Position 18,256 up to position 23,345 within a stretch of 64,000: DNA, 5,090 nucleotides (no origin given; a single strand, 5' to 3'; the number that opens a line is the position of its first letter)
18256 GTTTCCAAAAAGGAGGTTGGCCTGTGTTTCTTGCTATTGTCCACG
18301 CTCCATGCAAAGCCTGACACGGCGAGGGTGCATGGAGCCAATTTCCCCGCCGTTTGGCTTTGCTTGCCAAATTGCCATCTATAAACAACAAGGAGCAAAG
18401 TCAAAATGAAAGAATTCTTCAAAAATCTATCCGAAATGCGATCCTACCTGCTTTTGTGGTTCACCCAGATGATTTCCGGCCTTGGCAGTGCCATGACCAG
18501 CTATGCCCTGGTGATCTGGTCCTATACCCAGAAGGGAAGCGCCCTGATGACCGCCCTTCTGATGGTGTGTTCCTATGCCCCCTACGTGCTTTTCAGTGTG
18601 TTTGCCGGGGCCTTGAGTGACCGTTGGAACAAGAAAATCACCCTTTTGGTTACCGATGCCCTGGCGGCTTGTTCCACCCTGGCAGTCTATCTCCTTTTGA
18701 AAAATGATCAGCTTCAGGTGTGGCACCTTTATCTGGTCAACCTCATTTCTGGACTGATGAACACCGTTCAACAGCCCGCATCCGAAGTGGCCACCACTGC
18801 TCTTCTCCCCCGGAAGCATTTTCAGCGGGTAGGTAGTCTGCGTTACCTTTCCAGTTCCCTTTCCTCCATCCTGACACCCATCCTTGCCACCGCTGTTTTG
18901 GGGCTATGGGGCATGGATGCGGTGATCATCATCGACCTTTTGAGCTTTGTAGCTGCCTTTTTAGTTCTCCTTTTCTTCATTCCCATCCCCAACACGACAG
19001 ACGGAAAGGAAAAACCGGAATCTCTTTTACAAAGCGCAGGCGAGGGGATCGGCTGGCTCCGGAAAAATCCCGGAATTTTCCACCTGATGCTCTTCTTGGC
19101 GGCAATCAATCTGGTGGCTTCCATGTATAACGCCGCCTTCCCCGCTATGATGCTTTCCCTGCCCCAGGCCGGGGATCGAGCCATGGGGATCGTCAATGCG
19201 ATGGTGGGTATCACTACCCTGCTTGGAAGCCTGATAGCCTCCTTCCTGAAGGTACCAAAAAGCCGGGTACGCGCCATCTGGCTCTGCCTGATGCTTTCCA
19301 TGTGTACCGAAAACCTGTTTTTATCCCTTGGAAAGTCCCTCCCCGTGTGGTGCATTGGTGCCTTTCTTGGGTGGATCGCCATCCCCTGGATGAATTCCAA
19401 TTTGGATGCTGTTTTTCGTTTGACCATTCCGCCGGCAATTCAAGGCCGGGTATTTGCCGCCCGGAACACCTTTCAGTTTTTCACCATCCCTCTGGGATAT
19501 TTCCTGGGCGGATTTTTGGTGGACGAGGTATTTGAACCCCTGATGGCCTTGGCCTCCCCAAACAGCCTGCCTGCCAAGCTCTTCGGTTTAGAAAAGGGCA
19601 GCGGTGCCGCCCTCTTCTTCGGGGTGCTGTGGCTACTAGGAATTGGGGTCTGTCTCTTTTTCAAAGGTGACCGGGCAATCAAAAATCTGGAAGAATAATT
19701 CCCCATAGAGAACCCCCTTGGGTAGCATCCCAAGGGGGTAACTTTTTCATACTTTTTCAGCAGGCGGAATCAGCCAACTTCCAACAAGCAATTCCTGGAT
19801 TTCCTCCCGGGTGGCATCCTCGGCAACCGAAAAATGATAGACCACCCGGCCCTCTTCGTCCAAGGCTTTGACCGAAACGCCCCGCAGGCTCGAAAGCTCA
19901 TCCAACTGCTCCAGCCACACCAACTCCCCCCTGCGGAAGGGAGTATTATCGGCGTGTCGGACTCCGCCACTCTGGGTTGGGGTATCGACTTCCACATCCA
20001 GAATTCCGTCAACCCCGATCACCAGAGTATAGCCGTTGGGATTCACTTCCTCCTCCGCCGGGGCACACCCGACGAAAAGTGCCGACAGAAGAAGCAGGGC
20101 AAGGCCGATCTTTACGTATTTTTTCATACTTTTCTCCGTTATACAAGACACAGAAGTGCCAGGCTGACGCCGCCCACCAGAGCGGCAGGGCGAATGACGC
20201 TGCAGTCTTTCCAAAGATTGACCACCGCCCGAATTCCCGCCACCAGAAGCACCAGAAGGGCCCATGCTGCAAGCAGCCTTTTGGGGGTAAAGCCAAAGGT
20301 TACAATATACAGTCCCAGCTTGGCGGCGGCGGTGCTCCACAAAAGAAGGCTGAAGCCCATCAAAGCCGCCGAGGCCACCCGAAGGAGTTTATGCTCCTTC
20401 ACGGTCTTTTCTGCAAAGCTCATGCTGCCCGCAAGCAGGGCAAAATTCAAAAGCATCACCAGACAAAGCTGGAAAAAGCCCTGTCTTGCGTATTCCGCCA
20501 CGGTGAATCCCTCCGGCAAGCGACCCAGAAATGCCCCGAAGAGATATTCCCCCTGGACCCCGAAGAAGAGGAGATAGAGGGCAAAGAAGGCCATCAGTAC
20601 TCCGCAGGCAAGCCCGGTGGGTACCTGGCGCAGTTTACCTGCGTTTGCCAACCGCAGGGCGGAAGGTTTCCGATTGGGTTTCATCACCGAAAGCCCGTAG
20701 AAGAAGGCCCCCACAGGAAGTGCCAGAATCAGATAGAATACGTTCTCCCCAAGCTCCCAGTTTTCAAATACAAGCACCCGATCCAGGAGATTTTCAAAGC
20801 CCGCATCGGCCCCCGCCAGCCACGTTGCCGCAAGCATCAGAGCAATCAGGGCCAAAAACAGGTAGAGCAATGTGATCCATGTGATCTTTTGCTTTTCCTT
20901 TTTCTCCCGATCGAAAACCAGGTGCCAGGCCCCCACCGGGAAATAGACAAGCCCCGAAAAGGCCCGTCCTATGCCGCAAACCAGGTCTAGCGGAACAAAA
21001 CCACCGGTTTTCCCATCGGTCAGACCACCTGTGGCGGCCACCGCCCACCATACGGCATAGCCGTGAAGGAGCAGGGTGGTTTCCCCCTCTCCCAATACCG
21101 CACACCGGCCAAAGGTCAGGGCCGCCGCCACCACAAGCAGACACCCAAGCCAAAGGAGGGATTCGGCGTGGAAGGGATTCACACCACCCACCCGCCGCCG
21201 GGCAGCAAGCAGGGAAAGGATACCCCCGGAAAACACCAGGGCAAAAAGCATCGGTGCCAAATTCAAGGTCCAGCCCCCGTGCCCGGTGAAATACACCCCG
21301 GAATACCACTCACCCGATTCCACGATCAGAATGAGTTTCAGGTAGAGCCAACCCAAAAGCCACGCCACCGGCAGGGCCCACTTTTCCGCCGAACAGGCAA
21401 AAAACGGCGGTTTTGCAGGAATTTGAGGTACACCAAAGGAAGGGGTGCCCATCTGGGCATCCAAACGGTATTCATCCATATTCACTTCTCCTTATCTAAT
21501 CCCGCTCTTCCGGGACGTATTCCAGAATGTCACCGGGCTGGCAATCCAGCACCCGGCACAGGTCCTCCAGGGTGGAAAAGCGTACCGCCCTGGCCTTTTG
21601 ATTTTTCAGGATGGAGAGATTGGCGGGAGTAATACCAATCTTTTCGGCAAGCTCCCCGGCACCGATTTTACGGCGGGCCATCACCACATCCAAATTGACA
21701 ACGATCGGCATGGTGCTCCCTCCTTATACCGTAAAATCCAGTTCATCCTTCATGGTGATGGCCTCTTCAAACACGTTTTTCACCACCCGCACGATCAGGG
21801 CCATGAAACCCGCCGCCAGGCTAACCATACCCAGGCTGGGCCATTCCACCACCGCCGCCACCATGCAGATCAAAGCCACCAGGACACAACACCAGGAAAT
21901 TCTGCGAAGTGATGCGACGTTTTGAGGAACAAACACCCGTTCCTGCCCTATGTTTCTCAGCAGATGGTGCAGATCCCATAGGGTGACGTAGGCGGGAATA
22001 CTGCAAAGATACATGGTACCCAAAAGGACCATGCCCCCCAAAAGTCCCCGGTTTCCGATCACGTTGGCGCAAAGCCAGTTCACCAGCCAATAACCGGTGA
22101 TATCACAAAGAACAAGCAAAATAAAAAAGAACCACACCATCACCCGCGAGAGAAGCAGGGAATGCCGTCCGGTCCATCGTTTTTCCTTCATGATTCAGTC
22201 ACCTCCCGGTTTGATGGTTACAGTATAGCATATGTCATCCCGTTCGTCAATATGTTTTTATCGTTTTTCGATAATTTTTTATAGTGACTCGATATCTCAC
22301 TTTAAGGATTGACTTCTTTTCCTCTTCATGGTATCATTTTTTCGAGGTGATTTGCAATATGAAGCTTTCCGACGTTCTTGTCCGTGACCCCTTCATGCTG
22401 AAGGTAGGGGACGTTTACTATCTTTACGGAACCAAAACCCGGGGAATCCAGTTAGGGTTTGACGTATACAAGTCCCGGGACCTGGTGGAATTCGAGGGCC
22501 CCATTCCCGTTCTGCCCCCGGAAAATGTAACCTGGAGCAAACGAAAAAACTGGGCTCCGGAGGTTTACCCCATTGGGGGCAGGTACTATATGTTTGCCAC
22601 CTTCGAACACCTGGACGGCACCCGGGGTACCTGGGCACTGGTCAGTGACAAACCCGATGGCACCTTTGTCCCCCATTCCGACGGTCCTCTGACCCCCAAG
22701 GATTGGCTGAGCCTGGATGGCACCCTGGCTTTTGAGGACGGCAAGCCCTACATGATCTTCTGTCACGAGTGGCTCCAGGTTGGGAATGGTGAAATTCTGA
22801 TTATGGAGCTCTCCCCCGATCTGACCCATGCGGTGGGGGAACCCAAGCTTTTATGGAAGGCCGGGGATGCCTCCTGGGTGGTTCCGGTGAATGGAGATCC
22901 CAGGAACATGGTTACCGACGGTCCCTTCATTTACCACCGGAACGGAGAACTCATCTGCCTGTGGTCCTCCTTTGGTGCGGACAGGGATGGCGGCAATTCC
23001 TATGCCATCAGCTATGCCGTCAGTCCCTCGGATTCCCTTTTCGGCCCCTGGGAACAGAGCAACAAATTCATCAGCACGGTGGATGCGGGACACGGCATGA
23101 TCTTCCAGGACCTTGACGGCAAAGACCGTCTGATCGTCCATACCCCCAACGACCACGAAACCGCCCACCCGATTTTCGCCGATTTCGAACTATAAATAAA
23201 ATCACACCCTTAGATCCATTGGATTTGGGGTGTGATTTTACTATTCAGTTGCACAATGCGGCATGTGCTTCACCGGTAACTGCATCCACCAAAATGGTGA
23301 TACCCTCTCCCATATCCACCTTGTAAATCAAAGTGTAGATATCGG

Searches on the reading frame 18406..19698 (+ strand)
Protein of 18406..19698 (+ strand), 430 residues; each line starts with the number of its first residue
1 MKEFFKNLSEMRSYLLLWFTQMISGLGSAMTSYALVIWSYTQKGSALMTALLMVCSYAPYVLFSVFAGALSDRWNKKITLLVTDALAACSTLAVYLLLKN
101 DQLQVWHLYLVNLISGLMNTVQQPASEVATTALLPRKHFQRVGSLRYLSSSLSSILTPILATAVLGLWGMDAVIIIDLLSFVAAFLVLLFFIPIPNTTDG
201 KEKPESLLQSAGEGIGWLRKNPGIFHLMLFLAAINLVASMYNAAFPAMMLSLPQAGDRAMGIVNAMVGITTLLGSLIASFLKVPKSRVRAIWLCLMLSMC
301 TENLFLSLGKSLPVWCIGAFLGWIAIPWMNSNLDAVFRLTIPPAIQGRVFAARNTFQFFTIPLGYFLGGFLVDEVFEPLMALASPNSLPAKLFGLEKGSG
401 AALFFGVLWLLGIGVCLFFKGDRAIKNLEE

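Call 89: search_protein_families(library=pfam, proteins=[window:18406-19698:+], max_evalue=0.00001)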
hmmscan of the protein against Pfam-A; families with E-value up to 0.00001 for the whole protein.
window:18406-19698:+ (430 aa): 2 families
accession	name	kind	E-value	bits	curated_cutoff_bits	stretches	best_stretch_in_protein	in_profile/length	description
PF07690.21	MFS_1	-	6.6e-27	94.8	33.4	1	17-248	1-228/347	Major Facilitator Superfamily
PF05977.19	MFS_3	-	1.3e-18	67.2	27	1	14-373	12-368/524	Transmembrane secretion effector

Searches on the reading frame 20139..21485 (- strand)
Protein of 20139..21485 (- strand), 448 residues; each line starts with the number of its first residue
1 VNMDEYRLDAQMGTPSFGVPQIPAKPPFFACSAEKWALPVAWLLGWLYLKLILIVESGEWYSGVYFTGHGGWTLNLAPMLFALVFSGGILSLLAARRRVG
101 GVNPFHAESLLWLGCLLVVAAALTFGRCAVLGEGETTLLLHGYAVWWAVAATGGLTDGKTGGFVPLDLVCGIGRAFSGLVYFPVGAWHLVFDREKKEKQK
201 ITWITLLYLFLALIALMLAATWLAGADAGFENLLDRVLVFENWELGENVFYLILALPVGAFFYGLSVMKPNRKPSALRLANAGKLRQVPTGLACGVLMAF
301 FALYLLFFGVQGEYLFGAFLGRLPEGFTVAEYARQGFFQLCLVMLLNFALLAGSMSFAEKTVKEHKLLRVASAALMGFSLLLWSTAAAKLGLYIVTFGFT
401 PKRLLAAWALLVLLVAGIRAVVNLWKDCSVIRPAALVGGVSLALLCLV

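Call 90: search_protein_families(library=pfam, proteins=[window:20139-21485:-], max_evalue=0.00001)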
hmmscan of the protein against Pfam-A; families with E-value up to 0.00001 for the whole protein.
window:20139-21485:- (448 aa): 1 family
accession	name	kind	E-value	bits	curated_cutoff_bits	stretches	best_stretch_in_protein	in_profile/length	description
PF13687.11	DUF4153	-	1.7e-44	153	27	1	112-448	18-334/373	Domain of unknown function (DUF4153)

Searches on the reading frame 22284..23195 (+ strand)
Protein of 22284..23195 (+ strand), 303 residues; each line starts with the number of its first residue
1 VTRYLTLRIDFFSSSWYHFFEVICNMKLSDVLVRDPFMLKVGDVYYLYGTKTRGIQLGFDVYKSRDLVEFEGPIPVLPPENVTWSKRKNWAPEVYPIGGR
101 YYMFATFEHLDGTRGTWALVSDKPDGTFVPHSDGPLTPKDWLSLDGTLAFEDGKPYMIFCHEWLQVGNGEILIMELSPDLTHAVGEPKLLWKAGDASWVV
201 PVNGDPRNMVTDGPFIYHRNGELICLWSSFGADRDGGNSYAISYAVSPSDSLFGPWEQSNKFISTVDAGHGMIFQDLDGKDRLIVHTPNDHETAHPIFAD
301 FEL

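Call 89: search_protein_families(library=pfam, proteins=[window:22284-23195:+], max_evalue=0.00001)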
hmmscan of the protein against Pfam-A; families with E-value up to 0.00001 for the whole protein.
window:22284-23195:+ (303 aa): 1 family
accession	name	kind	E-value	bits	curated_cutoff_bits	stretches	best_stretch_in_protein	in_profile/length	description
PF04616.20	Glyco_hydro_43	-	4.6e-41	141.5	32.2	1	33-288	10-261/288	Glycosyl hydrolases family 43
